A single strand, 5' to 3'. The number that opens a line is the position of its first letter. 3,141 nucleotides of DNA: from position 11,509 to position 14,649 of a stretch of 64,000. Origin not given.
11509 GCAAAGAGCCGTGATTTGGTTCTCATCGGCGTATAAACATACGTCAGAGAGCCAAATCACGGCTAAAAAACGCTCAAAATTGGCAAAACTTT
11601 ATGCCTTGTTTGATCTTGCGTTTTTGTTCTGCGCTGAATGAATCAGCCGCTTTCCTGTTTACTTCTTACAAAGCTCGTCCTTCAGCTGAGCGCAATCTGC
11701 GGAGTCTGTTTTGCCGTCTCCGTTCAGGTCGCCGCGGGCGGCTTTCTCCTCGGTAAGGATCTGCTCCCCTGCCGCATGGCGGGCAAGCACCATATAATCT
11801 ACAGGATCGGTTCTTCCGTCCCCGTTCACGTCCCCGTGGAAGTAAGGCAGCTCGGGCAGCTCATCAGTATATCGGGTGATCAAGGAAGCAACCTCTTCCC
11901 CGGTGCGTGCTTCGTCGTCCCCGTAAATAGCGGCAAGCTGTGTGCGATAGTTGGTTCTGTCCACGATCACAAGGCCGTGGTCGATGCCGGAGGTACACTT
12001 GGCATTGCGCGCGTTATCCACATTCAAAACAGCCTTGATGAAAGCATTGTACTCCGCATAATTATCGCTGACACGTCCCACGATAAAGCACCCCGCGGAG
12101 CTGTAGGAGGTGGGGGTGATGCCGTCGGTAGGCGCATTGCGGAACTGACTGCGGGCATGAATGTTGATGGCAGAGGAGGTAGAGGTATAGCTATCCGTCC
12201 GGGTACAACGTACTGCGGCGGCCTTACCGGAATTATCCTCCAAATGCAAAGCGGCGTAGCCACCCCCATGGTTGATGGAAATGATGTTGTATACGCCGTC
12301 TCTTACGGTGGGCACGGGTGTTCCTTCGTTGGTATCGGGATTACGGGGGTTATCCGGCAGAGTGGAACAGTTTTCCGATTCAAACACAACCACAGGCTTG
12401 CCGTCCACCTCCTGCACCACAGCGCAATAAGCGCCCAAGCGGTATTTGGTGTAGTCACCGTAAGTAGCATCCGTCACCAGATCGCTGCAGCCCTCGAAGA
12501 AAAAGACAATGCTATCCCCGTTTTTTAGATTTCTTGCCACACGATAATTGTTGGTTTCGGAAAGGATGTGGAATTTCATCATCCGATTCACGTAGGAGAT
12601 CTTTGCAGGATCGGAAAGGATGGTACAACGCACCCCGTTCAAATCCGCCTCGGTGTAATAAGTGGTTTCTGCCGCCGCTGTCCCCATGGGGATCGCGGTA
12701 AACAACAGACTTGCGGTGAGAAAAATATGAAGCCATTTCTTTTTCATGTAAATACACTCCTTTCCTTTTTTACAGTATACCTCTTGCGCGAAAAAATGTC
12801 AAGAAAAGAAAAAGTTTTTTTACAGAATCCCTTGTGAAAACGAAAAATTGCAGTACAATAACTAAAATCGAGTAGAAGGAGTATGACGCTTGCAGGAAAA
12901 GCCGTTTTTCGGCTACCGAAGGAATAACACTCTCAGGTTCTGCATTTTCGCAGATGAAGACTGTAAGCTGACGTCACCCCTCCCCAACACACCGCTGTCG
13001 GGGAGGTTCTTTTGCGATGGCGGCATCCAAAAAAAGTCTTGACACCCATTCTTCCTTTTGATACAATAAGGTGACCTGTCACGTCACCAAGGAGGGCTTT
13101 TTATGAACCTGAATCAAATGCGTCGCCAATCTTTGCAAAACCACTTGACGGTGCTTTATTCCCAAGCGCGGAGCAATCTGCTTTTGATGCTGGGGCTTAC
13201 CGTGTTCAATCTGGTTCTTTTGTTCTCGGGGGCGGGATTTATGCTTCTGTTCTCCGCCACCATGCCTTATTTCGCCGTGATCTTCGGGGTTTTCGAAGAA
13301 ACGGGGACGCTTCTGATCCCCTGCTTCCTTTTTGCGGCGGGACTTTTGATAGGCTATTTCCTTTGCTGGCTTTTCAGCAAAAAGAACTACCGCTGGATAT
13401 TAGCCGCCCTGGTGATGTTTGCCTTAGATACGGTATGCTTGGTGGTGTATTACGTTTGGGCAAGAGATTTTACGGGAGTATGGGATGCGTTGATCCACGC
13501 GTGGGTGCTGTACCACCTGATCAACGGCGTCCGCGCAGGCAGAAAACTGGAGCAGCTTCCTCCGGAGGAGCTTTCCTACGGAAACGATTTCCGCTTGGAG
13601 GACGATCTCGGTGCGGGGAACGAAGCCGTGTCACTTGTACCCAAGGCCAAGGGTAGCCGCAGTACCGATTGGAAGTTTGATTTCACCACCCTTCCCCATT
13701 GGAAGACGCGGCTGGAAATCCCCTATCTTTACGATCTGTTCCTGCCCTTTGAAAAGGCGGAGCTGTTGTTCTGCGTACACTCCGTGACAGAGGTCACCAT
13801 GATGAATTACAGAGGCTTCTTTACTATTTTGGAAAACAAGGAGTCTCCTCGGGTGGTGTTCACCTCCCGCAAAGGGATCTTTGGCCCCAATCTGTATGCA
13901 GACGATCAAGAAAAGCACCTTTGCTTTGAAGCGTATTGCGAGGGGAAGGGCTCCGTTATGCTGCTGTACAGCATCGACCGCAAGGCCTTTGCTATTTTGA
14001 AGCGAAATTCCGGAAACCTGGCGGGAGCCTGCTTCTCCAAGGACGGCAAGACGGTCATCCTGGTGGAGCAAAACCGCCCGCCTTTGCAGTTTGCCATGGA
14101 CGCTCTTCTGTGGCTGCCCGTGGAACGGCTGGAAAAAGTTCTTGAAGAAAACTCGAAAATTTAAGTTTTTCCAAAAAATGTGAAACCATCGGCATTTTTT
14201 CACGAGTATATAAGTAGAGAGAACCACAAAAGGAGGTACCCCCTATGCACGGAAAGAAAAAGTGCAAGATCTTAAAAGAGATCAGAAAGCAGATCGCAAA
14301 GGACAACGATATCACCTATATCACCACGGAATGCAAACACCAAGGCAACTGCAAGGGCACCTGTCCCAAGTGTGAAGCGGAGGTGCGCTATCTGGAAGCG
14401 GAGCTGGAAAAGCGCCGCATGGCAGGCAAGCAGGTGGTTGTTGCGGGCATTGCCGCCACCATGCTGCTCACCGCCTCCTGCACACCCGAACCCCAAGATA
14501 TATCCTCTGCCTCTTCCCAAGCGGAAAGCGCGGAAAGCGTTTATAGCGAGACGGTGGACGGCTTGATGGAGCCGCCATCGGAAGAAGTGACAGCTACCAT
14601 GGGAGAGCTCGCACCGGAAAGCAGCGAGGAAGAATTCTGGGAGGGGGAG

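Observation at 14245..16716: Orphan PflA/NrdG-type radical SAM enzyme coupled to a Cys4 membrane protein and a lipoprotein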

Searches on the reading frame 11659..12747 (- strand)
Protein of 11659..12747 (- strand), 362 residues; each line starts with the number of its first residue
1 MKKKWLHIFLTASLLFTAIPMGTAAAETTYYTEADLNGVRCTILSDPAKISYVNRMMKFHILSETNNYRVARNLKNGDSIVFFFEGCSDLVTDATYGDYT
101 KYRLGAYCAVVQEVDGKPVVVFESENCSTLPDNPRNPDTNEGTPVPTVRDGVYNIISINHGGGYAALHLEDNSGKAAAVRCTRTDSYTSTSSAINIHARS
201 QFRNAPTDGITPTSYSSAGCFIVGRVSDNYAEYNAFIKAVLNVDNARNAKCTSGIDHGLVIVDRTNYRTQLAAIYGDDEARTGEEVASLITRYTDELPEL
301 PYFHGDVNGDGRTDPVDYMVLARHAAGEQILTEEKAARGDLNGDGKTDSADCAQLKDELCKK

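Call 3: search_protein_families(library=pfam, proteins=[window:11659-12747:-], max_evalue=0.1)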
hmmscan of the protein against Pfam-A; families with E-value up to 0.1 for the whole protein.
window:11659-12747:- (362 aa): 2 families
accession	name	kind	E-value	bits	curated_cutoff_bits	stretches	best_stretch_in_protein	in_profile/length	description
PF00404.24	Dockerin_1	-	2.3e-12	47.3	22.9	1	304-359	1-56/57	Dockerin type I domain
PF01839.29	FG-GAP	-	0.0017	18.7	22.1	0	339-348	8-17/37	FG-GAP repeat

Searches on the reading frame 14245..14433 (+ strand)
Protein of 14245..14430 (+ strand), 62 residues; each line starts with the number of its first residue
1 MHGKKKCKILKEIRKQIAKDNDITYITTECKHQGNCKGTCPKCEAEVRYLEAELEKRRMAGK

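Call 51: search_protein_representatives(protein=window:14245-14430:+)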
Query: 62 residues. Proteins with E-value up to 0.001 (for the whole library): 2662; up to 1e-10: 1676; up to 1e-30: 2. The best 150 are listed.
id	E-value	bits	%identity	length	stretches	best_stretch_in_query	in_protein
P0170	7.0e-34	129.8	98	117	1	1-62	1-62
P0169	1.2e-33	129.1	98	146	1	1-62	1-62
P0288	2.2e-29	115.7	89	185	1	1-62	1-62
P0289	1.7e-28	112.9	87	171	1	1-62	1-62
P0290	2.6e-28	112.3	87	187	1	1-62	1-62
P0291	1.2e-25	103.9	81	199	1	1-62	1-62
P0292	4.1e-25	102.3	79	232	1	1-62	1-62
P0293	1.3e-24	100.7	77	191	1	1-62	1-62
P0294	3.2e-24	99.5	74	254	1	1-62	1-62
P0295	3.4e-24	99.4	79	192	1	1-62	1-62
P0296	3.5e-24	99.4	79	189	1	1-62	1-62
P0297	3.8e-24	99.2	76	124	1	1-62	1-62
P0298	4.0e-24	99.2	79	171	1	1-61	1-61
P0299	4.9e-24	98.9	76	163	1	1-62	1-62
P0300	6.0e-24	98.6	74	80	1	1-62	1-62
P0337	2.2e-22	93.7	73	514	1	1-62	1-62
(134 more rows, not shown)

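Call 54: search_protein_families(library=pfam, alignment_id=A3, max_evalue=0.001)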
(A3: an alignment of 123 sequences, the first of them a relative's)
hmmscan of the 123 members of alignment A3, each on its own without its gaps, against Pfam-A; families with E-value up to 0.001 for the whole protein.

A. member 1, P0288 (185 aa): 1 family
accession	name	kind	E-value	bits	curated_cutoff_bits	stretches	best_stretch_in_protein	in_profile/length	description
PF20921.3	DUF1846_C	-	2.9e-40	137.9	27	1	60-181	32-153/153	Domain of unknown function DUF1846, C-terminal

B. families by the number of members that match (of 123 scanned): 9 families
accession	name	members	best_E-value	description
PF03544.19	TonB_C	14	4.8e-49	Gram-negative bacterial TonB protein C-terminal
PF13715.12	CarbopepD_reg_2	6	4.1e-18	CarboxypepD_reg-like domain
PF13620.12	CarboxypepD_reg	5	6.1e-12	Carboxypeptidase regulatory-like domain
PF20921.3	DUF1846_C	1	2.9e-40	Domain of unknown function DUF1846, C-terminal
PF25137.1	ADH_Fe_C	1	6.6e-11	Fe-containing alcohol dehydrogenase family, C-terminal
PF02525.22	Flavodoxin_2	1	5.7e-07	Flavodoxin-like fold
PF03358.20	FMN_red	1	1.3e-06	NADPH-dependent FMN reductase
PF15976.11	CooC_C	1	0.00029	CS1-pili formation C-terminal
PF25020.1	TTR_TEN1-4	1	0.00076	Teneurin TTR-like domain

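Call 57: find_encoding_contigs(protein=P0337, flank=5000, max_places=3)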
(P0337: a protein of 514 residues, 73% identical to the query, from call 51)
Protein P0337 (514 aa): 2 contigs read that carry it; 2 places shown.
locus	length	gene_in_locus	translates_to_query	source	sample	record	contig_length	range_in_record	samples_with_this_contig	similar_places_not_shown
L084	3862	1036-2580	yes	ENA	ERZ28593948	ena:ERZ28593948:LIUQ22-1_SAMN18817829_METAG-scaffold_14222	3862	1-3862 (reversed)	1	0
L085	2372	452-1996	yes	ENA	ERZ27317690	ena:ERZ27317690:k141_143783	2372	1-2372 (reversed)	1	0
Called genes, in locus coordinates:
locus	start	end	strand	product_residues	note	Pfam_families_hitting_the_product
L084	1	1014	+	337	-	?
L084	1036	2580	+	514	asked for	-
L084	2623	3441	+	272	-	-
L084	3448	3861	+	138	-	?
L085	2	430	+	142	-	?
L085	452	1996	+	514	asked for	-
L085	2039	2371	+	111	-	?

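Call 71: search_solved_structures(query=A4, max_evalue=10, show_alignments=3)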
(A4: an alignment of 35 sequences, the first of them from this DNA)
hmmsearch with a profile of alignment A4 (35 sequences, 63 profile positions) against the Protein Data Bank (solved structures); distinct sequences matched with E-value up to 10: 8.
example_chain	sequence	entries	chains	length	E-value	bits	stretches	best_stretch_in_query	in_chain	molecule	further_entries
2r0r_A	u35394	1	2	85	0.53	13.2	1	38-59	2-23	Proactivator polypeptide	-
9i7q_B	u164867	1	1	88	0.68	12.9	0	31-55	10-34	Centrosomal protein of 63 kDa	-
3wwl_A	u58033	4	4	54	0.71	12.8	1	38-54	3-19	Alpha-aminoadipate carrier protein LysW | OrfF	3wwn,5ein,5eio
5urb_A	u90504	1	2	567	1.4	11.8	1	37-49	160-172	Methionine--tRNA ligase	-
8rqz_C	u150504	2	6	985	1.7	11.6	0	16-44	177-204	Probable oxidoreductase YjgC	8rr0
9gzq_A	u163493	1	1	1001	1.8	11.5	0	16-44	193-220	Probable oxidoreductase YjgC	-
7zc6_B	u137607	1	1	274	2.1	11.3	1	17-52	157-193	RnfB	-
5u85_A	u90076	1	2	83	2.4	11.1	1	38-59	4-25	Saposin-D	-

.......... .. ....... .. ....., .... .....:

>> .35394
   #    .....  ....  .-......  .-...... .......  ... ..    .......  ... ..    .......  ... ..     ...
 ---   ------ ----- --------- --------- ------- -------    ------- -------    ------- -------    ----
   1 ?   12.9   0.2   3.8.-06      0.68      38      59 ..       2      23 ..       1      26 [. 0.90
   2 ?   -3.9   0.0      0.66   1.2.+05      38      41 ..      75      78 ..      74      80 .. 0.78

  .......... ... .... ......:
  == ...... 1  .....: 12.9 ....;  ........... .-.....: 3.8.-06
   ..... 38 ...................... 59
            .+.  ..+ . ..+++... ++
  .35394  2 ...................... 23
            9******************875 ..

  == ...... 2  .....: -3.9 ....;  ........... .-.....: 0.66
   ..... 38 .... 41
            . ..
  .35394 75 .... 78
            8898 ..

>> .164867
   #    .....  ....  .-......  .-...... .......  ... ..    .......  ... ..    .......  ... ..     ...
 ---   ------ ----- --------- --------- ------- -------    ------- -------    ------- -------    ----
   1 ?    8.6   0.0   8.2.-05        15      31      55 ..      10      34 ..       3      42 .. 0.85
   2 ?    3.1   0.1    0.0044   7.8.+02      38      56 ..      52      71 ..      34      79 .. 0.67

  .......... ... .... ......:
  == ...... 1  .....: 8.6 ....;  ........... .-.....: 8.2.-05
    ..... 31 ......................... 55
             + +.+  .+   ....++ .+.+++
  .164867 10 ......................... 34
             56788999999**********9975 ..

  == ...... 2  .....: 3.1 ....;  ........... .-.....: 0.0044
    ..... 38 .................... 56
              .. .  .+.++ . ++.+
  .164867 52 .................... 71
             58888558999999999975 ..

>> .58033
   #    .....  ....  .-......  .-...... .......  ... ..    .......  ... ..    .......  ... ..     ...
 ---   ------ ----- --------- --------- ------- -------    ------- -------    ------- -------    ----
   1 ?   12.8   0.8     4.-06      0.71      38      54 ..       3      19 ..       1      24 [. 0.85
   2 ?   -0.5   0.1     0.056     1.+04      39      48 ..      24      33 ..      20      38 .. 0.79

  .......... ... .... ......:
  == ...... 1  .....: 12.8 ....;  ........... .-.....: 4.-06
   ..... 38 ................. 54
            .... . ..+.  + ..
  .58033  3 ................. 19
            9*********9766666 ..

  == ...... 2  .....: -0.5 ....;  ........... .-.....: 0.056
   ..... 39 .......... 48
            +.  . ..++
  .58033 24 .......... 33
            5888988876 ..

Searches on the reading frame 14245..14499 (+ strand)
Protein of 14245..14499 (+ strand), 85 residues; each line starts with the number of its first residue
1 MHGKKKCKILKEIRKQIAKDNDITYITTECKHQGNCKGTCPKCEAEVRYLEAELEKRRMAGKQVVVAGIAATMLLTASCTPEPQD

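Call 21: find_homologous_proteins(query=window:14245-14499:+, max_evalue=0.001)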
Query seq(85 aa) (85 aa): 671 proteins with E <= 0.001 among 671 candidates; the best 120 are listed.
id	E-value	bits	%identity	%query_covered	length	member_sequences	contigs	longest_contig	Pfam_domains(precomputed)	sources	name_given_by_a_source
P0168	1.8e-47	176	94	100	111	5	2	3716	-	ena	-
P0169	7.1e-47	174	93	100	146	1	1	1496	-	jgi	jgi:hypothetical protein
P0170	7.7e-46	171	92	100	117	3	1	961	-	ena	-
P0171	3.9e-45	169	91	100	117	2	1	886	-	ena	-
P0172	5.7e-45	168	93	96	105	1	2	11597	-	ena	-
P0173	1.7e-41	157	84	100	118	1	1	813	-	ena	-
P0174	1.4e-38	148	84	100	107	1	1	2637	-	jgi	jgi:hypothetical protein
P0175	1.7e-38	148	78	100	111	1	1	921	-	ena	-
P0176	5.1e-38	146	85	100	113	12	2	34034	-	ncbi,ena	-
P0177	1.0e-37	145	88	95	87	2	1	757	-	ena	-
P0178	2.1e-34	135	79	100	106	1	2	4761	-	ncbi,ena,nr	ncbi:MAG: hypothetical protein II325_02600 [Clostridia bacterium]|nr:hypothetical protein [Clostridi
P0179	2.1e-33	131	77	92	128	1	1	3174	-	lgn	-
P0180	2.5e-33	131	77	92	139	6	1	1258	-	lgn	-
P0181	2.4e-32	128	77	91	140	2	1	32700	-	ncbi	-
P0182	2.7e-32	128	77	91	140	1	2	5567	-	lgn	-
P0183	2.9e-32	128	76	92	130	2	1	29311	-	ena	-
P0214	2.2e-30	122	70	99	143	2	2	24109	-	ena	-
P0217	2.3e-30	122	72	92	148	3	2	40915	-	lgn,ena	-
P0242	6.9e-30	120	72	92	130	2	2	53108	-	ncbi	-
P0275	1.8e-29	119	68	99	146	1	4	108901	-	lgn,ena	-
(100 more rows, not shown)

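Call 33: find_encoding_contigs(protein=P0275, flank=6000, max_places=3)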
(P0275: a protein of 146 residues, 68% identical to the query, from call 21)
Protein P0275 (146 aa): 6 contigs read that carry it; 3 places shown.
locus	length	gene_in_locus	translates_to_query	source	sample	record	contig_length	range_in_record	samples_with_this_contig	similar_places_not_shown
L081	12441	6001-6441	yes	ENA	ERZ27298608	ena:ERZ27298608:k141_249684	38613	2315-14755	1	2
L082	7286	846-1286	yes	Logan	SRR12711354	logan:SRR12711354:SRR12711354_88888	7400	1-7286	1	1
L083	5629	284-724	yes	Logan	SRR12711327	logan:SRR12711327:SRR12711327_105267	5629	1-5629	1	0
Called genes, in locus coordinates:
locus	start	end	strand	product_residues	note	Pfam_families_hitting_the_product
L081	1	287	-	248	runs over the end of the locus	PF07022:Phage_CI_repr, PF12844:HTH_19, PF13443:HTH_26 (weak), PF13560:HTH_31 (weak), PF01381:HTH_3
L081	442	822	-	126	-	-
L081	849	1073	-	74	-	-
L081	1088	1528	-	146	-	-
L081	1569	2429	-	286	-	-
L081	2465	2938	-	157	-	PF04525:LOR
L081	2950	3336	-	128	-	PF10694:DUF2500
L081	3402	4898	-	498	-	PF01145:Band_7, PF15975:Flot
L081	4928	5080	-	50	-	-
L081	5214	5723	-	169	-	-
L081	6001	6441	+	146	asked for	-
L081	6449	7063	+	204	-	PF13353:Fer4_12 (weak), PF04055:Radical_SAM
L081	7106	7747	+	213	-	-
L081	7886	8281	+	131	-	-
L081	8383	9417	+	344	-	-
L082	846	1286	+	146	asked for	-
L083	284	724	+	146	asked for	-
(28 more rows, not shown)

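Call 65: find_encoding_contigs(protein=P0242, flank=4000, max_places=1)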
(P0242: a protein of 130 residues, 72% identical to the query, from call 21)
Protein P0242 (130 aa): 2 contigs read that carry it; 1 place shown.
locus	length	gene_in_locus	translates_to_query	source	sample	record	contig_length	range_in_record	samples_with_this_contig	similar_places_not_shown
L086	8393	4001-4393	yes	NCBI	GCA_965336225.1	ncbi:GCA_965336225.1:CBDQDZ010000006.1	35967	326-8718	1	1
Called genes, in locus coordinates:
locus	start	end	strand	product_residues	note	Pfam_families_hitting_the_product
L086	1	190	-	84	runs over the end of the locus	-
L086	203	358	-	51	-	-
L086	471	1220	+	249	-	-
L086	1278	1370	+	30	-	-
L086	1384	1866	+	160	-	-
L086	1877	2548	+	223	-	PF04140:ICMT, PF04191:PEMT, PF01222:ERG4_ERG24 (weak)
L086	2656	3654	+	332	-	PF00892:EamA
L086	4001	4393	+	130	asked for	-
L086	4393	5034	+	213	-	PF13353:Fer4_12 (weak), PF04055:Radical_SAM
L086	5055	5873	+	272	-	PF00135:COesterase (weak), PF20434:BD-FAE, PF07859:Abhydrolase_3, PF00326:Peptidase_S9 (weak)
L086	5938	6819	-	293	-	PF02219:MTHFR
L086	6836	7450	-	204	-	PF12225:DUF5981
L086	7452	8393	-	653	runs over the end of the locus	PF12225:DUF5981, PF13375:RnfC_N, PF01512:Complex1_51K, PF10531:SLBB (weak)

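Call 66: find_encoding_contigs(protein=P0217, flank=4000, max_places=1)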
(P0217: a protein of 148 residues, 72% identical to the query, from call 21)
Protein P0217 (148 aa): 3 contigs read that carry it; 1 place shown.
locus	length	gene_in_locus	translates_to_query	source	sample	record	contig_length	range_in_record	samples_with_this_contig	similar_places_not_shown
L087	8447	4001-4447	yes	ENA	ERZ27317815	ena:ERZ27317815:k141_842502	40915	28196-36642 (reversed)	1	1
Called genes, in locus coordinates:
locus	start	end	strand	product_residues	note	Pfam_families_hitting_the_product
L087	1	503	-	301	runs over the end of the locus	PF04909:Amidohydro_2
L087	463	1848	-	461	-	PF13347:MFS_2, PF07690:MFS_1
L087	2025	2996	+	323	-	PF07883:Cupin_2 (faint), PF12833:HTH_18, PF00165:HTH_AraC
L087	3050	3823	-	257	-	PF14808:TMEM164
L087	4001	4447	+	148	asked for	-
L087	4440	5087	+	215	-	PF13353:Fer4_12 (weak), PF04055:Radical_SAM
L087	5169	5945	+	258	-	PF14808:TMEM164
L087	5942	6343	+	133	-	-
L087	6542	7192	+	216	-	PF12225:DUF5981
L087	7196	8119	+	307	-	PF02219:MTHFR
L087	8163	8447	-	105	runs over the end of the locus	-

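Call 67: find_encoding_contigs(protein=P0183, flank=4000, max_places=1)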
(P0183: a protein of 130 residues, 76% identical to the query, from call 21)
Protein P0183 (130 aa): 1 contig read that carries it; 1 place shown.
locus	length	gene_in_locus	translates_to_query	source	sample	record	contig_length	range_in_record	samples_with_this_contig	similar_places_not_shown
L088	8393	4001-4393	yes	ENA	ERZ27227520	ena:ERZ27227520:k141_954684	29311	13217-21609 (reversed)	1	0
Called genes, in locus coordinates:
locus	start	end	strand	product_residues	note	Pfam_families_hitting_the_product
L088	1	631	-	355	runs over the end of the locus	PF08903:DUF1846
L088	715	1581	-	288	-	PF07883:Cupin_2 (weak), PF00165:HTH_AraC (faint), PF12833:HTH_18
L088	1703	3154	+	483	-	PF11762:Arabinose_Iso_C (faint), PF02952:Fucose_iso_C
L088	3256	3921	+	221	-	PF02308:MgtC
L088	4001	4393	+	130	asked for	-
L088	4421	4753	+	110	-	-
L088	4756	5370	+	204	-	PF13353:Fer4_12, PF04055:Radical_SAM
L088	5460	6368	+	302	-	PF07261:DnaB_2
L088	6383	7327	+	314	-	PF01695:IstB_IS21, PF00308:Bac_DnaA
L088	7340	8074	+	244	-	-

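Call 68: find_encoding_contigs(protein=P0214, flank=4000, max_places=1)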
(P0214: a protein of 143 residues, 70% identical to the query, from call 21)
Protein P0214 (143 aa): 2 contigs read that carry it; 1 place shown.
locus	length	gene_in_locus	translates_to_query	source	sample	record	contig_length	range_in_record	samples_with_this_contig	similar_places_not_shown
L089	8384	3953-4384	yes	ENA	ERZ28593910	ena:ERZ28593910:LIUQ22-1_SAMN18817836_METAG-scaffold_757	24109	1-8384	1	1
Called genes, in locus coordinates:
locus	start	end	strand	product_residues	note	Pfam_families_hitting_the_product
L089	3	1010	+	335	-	?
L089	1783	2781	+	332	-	-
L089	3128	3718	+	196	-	PF01470:Peptidase_C15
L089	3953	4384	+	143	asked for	-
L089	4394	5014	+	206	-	PF13353:Fer4_12 (weak), PF04055:Radical_SAM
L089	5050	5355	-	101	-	PF10694:DUF2500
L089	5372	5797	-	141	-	PF01327:Pep_deformylase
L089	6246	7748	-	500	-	-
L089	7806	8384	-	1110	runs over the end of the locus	-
